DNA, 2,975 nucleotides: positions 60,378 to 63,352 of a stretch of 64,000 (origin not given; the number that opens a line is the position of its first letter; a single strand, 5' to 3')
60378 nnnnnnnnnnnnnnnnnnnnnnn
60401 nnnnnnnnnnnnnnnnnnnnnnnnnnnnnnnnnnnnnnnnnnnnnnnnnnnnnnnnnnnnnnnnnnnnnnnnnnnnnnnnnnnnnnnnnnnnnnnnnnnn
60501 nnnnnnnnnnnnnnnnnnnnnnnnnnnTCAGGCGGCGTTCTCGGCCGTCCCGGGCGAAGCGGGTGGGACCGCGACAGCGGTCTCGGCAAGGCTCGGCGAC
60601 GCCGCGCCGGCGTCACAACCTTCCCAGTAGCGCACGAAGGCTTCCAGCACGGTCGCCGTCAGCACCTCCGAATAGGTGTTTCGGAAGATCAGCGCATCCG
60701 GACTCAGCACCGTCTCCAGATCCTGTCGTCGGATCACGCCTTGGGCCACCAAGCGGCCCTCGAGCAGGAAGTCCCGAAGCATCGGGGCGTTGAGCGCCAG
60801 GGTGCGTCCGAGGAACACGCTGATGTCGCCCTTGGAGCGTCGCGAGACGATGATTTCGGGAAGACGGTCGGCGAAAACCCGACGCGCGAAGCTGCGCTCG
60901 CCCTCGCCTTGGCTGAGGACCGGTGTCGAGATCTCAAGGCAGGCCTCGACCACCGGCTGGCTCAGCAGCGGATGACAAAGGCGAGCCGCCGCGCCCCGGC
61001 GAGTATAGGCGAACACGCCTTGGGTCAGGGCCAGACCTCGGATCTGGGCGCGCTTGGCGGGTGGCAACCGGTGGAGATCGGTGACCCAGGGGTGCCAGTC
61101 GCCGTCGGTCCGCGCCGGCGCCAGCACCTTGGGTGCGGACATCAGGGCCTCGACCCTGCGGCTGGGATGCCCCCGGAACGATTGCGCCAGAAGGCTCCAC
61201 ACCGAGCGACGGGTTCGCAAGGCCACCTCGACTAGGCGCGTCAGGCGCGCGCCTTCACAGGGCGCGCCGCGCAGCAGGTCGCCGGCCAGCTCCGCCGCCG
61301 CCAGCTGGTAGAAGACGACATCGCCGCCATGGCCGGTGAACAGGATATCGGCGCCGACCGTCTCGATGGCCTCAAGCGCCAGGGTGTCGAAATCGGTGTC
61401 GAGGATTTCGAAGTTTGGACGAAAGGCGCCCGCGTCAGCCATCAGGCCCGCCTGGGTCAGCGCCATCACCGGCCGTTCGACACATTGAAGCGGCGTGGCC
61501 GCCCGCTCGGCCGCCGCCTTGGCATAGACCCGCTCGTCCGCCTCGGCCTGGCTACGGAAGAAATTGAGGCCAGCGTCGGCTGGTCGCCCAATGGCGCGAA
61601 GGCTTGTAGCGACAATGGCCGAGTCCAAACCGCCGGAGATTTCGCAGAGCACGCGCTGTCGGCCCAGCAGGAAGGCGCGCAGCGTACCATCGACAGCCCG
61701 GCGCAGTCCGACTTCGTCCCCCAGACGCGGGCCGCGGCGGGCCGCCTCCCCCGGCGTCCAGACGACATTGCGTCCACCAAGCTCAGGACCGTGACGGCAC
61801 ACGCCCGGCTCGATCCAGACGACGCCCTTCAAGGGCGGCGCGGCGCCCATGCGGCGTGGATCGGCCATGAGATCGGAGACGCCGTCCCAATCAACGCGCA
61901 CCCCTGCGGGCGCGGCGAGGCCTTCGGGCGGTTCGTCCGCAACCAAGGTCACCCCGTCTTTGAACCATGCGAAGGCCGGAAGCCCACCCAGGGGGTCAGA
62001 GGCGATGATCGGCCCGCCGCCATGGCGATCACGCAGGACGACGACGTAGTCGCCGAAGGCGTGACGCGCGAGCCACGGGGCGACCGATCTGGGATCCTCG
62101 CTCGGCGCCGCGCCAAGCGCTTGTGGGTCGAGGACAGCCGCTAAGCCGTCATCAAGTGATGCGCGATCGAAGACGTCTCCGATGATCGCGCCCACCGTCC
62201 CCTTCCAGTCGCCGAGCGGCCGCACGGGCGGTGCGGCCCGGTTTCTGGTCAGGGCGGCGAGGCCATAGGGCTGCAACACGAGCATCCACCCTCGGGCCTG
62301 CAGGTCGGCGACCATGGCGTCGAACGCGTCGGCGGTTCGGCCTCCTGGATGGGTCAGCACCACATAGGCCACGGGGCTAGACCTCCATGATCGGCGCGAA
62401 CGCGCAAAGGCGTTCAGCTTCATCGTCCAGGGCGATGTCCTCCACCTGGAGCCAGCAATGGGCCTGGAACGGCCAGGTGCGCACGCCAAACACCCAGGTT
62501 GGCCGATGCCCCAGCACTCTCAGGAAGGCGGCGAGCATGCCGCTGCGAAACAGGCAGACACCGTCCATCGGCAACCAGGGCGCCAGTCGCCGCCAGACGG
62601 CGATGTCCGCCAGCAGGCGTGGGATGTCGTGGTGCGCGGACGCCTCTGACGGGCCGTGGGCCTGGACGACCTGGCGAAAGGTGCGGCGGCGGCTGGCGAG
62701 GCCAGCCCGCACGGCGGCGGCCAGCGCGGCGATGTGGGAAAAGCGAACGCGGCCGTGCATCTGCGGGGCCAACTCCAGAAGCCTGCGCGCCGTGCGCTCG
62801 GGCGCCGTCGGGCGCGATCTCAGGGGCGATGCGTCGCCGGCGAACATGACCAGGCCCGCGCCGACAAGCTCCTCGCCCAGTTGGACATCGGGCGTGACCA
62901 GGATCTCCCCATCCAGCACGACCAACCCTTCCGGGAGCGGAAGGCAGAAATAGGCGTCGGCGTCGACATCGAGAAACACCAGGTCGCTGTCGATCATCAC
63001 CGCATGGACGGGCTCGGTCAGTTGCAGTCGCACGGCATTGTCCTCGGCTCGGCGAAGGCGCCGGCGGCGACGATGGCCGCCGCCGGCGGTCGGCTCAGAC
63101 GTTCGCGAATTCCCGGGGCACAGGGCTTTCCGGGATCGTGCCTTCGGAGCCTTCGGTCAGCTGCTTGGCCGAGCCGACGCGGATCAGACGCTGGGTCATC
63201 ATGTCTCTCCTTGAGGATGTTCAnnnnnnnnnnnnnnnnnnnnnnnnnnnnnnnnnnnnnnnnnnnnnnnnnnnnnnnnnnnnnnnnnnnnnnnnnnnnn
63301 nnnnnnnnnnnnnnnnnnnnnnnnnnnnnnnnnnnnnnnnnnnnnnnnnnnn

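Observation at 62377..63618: Multi-precursor lasso peptide cluster with two apparently new cores (Ala1-Glu9 and Gly1-Glu8)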

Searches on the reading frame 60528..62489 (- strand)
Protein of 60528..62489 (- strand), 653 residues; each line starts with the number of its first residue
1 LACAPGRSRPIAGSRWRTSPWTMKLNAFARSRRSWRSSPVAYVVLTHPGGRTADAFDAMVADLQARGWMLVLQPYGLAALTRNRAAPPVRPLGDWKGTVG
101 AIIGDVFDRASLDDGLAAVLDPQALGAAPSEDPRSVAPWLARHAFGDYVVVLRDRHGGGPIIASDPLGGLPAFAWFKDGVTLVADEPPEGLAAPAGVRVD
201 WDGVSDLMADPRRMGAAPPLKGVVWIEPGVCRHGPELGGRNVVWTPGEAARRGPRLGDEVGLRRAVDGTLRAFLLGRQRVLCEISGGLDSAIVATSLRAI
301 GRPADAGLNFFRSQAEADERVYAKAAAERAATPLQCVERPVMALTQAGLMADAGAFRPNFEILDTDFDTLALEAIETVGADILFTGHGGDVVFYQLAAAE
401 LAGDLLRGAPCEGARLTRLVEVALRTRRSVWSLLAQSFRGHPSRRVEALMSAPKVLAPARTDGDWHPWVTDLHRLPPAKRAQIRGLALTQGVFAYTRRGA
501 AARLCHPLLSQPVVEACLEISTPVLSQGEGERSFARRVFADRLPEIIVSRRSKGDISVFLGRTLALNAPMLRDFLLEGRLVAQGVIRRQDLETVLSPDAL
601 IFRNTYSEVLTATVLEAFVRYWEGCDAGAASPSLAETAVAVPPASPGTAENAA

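Call 4: search_protein_families(library=pfam, proteins=[window:60528-62489:-], max_evalue=0.01)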
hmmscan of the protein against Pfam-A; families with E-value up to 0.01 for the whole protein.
window:60528-62489:- (653 aa): 1 family
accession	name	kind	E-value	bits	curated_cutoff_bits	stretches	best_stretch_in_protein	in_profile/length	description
PF00733.27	Asn_synthase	-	4.9e-17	63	21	1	262-598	2-331/354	Asparagine synthase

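Call 10: search_protein_families(library=ncbifam, proteins=[window:60528-62372:-], max_evalue=0.01)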
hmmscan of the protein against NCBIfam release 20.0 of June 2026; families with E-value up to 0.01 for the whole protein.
window:60528-62372:- (614 aa): 3 families
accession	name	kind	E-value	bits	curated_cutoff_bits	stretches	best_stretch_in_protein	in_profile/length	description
NF033561.1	macrolact_Ik_Al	subfamily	1.6e-12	46.8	300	1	107-580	81-555/561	albusnodin/ikarugamycin family macrolactam cyclase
TIGR01536.1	asn_synth_AEB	equivalog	2e-06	27.1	267.1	1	107-299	122-310/517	asparagine synthase (glutamine-hydrolyzing)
NF033535.1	lass_lactam_cya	exception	1.6e-05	23.7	525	0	466-526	547-607/668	lasso peptide isopeptide bond-forming cyclase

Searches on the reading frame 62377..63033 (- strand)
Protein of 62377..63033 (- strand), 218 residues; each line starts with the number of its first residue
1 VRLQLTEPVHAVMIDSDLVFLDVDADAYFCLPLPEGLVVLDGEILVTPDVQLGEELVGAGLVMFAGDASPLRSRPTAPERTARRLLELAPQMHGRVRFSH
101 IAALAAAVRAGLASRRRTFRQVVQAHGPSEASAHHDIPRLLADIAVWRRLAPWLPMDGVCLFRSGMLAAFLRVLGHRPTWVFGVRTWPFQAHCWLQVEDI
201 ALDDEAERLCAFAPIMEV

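Call 4: search_protein_families(library=pfam, proteins=[window:62377-63033:-], max_evalue=0.01)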
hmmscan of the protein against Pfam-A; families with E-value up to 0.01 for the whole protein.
window:62377-63033:- (218 aa): 1 family
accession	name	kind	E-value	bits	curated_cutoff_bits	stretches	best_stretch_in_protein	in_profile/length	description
PF13471.12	Transglut_core3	-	2.9e-18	66.3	26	1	106-216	7-116/117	Transglutaminase-like superfamily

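Call 6: find_related_loci(query=window:62377-63033:-, collection=genome_contigs, flank=6000)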
Query window:62377-63033:- (218 aa) in genome_contigs; peptide patterns used: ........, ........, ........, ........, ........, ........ (x = any residue, [..] = any of these).
117 stretches matched a pattern; 14 encode a relative of the query (tblastn E <= 1e-3); 14 distinct loci.
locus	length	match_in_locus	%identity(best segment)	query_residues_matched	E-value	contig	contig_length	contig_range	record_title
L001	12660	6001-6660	71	1-218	7e-89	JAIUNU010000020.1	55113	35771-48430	MAG: Proteobacteria bacterium isolate CAULO1 3300009517-bin.48~Ga0102832_1000546, whole genome shotgun sequence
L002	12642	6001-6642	67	5-218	1e-87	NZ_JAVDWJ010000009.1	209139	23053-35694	Caulobacter sp. BE254 Ga0454557_09, whole genome shotgun sequence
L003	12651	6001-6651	66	3-218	3e-86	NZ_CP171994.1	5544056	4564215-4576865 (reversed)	Caulobacter sp. UC70_42 chromosome, complete genome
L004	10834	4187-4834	41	4-218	1e-38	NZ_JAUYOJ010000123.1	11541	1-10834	MAG: Phenylobacterium sp. isolate C4_maxbin.053 C4_k141_28449, whole genome shotgun sequence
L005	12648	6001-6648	40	4-218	7e-36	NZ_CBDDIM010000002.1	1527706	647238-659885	MAG: Phenylobacterium sp. isolate 907e027c-f2f4-47af-a8f0-a901ae0b4667 contig_2, whole genome shotgun sequence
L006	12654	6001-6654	38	1-218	7e-36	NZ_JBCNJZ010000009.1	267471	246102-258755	MAG: Caulobacter sp. isolate SMAGNO10 Contig9, whole genome shotgun sequence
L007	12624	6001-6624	38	9-218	1e-34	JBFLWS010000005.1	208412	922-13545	MAG: Pseudomonadota bacterium isolate MAG038 MAG038_5, whole genome shotgun sequence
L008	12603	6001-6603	39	9-216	3e-31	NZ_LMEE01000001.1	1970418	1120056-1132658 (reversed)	Phenylobacterium sp. Root1290 contig_1, whole genome shotgun sequence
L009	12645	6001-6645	35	1-218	4e-30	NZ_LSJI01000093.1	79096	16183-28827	Phenylobacterium sp. CCH9-H3 CCH9-H3_contig93, whole genome shotgun sequence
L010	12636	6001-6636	35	5-218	7e-29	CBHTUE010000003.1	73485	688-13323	MAG TPA_asm: uncultured Phenylobacterium sp. isolate ERR14722429_binner123_Refined_5 genome assembly, contig: ERZ2733682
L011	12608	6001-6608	61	12-218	7e-27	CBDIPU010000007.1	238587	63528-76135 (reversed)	MAG: Caulobacteraceae bacterium isolate CRY1-m2-bin12 genome assembly, contig: CRY1-CANU-104, whole genome shotgun seque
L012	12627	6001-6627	36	5-218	1e-30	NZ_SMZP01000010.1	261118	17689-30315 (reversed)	Caulobacter sp. RHG1 Contig10, whole genome shotgun sequence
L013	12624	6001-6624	38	9-218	5e-29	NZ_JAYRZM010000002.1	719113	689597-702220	MAG: Phenylobacterium sp. isolate SH_SHASGE1bin.12 NODE_4_length_719113_cov_10.344001, whole genome shotgun sequence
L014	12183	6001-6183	43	155-215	1e-8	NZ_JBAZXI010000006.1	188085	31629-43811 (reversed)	MAG: Sphingomonas sp. isolate SO_2017_GW1_52 NODE_581_length_188085_cov_1.615505_OW334_2017, whole genome shotgun sequen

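Call 10: search_protein_families(library=ncbifam, proteins=[window:62377-63033:-], max_evalue=0.01)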
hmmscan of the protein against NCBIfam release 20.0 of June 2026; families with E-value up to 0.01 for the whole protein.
window:62377-63033:- (218 aa): 1 family
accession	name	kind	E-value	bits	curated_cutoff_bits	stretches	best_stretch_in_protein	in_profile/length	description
NF033537.1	lasso_biosyn_B2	equivalog_domain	6.2e-20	71.9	33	1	95-218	2-132/132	lasso peptide biosynthesis B2 protein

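Call 11: list_cluster_members(proteins=[window:63508-63618:-, window:63508-63612:-, window:63098-63202:-, window:63098-63199:-, window:62377-63033:-])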
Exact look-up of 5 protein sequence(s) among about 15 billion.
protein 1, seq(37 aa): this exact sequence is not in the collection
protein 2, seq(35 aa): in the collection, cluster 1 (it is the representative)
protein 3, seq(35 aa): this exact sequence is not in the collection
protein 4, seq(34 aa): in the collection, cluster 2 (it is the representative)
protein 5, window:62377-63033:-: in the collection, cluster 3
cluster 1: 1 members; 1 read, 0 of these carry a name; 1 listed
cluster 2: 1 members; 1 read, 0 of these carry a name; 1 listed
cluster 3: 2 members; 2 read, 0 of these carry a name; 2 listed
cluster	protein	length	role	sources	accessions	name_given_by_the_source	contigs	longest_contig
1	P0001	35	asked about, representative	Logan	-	-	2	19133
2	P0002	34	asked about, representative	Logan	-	-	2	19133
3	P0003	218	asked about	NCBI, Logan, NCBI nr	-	-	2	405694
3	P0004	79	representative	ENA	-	-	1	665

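Call 18: search_solved_structures(query=window:62377-63033:-, max_evalue=1, show_alignments=1)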
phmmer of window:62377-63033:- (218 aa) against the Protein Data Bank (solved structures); distinct sequences matched with E-value up to 1: 5.
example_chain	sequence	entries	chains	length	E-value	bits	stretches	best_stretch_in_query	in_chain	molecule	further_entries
6da6_A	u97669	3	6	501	0.36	13.6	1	109-170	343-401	UbiD-like decarboxylase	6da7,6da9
6xfq_B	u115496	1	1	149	0.46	13.2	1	163-211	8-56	Snaclec agglucetin subunit beta-2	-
8xjk_R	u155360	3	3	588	0.48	13.2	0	155-190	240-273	Fusion tag,Prostaglandin F2-alpha receptor,LgBiT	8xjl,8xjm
8iuk_R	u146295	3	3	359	0.88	12.3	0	155-190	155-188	Prostaglandin F2-alpha receptor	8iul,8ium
8iq4_R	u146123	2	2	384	0.96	12.2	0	155-190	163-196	Prostaglandin F2-alpha receptor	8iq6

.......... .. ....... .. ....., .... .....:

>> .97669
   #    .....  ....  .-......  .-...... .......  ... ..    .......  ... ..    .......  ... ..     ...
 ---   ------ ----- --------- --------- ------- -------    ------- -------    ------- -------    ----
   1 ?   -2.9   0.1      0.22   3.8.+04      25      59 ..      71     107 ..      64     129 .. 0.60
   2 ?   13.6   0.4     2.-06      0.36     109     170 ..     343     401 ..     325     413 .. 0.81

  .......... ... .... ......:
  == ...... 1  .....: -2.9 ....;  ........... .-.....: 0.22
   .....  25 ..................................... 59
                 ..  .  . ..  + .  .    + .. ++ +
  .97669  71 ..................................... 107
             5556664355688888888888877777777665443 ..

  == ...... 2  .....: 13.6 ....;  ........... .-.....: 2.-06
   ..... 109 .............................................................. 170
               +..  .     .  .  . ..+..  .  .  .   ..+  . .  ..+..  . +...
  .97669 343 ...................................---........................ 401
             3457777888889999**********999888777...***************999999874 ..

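Call 34: search_protein_families(library=pfam, proteins=[L015:2808-3467:+], max_evalue=0.001)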
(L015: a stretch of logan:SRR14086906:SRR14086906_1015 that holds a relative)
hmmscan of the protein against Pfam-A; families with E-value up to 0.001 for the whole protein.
L015:2808-3467:+ (219 aa): 2 families
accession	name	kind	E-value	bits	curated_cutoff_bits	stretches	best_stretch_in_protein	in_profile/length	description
PF00392.27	GntR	-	6.7e-11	42.1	27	1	45-95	4-55/64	Bacterial regulatory proteins, gntR family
PF22798.2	DUF5817_CT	-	0.00021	21.5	29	1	68-101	19-52/54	DUF5817, C-terminal domain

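Call 54: predict_structure(alignment_id=A3)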
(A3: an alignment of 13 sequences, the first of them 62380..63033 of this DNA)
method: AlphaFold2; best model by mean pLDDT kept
length: 218 residues; sequences in the alignment: 13
mean_pLDDT: 88.3   pTM: 0.83
mean pLDDT of the five models: 88.3, 87.8, 86.6, 86.4, 85.9
residues with pLDDT >= 90: 137; 70-90: 65; 50-70: 16; < 50: 0
segments of 3 or more residues with pLDDT < 50: none
pLDDT, mean of each block of 10 residues (from residue 1): 93 95 91 94 94 96 80 83 90 86 93 87 77 78 93 74 90 93 89 92 85 91
secondary structure, 60 per line:
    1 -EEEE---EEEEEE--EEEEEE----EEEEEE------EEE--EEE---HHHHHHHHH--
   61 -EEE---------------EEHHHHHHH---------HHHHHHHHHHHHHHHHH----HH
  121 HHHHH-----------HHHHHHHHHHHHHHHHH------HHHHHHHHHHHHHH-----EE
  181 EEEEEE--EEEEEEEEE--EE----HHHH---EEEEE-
elements in order: E2-5 E9-14 E17-22 E27-32 E39-41 E44-46 H50-58 E62-64 H82-88 H98-114 H119-125 H137-153 H160-173 E179-186 E189-197 H206-209 E213-217

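Call 58: fold_search(model_id=the predicted structure, library=pdb)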
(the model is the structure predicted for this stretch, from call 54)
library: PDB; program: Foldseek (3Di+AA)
matches with E <= 10: 280; with E <= 0.001: 0
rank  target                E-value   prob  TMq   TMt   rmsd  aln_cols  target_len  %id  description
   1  9tvu_F                1.4e-02  0.99  0.24  0.28   8.4        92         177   20  Structure of the Chlamydomonas reinhardtii chlororibosome (released 2026-02-18)
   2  3isr_B                4.7e-02  0.20  0.25  0.20  18.8       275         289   11  The Crystal Structure of a Putative Cysteine Protease from Cytophaga hutchinsonii to 1.9A (released 2009-09-08)
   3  4v9f_E                5.3e-02  0.97  0.19  0.23   4.9        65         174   17  The re-refined crystal structure of the Haloarcula marismortui large ribosomal subunit at 2.4 Angstrom resolution: mor (released 2014-07-09)
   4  8uua_G                5.3e-02  0.93  0.23  0.27   8.8        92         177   14  Cryo-EM structure of the Listeria innocua 50S ribosomal subunit in complex with HflXr (structure III) (released 2024-02-28)
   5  5mmi_G                6.0e-02  0.96  0.23  0.28   6.5        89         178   11  Structure of the large subunit of the chloroplast ribosome (released 2017-01-11)
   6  1rl6                  6.3e-02  0.96  0.23  0.30   5.2        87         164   20  RIBOSOMAL PROTEIN L6 (released 1999-02-02)
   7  4wra_51               7.1e-02  0.91  0.23  0.28   6.9        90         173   13  Complex of 70S ribosome with tRNA-Tyr and mRNA with A-A mismatch in the first position in the A-site and with antibio (released 2015-06-10)
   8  6o8z_G                8.0e-02  0.90  0.23  0.27   8.6        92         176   14  Cryo-EM image reconstruction of the 70S Ribosome Enterococcus faecalis Class04 (released 2020-09-16)
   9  8ceu_g                8.5e-02  0.96  0.25  0.31   8.1        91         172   15  Retapamulin and Capreomycin bound to the 50S subunit (released 2023-07-26)
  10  7jil_F                8.5e-02  0.89  0.22  0.26   6.8        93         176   13  70S ribosome Flavobacterium johnsoniae (released 2020-12-02)
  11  8fmw_AH               9.0e-02  0.97  0.25  0.29   6.3        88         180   16  The structure of a hibernating ribosome in the Lyme disease pathogen (released 2023-11-08)
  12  9hc4_GR               9.0e-02  0.89  0.23  0.28   8.3        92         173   20  Cryo-EM structure of P. urativorans 70S ribosome with 2 copies of bS20. (released 2025-03-26)
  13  8p2f_K                1.0e-01  0.91  0.24  0.28   8.5        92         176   13  Staphylococcus aureus 70S ribosome with elongation factor G locked with fusidic acid cyclopentane in post-translocatio (released 2024-05-01)
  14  9qt5_F                1.1e-01  0.80  0.22  0.27   8.1        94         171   16  Structure of the 50S ribosomal subunit from the antibiotic-producing bacterium Streptomyces fradiae (released 2025-05-14)
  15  5wdt_G                1.1e-01  0.89  0.24  0.28   8.0        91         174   14  70S ribosome-EF-Tu H84A complex with GppNHp (released 2018-04-25)
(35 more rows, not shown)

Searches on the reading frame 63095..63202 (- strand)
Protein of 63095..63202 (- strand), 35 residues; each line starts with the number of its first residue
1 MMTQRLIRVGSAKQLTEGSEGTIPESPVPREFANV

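Call 4: search_protein_families(library=pfam, proteins=[window:63095-63202:-], max_evalue=0.01)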
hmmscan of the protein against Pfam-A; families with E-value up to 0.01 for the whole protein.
window:63095-63202:- (35 aa): 0 families

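Call 10: search_protein_families(library=ncbifam, proteins=[window:63095-63202:-], max_evalue=0.01)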
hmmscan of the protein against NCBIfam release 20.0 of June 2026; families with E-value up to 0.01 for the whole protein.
window:63095-63202:- (35 aa): 0 families

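Call 34: search_protein_families(library=pfam, proteins=[L015:2808-3467:+], max_evalue=0.001)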
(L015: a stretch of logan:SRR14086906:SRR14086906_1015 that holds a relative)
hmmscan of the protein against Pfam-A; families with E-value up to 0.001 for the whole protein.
L015:2808-3467:+ (219 aa): 2 families
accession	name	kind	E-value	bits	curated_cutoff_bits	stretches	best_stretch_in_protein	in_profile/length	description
PF00392.27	GntR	-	6.7e-11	42.1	27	1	45-95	4-55/64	Bacterial regulatory proteins, gntR family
PF22798.2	DUF5817_CT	-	0.00021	21.5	29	1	68-101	19-52/54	DUF5817, C-terminal domain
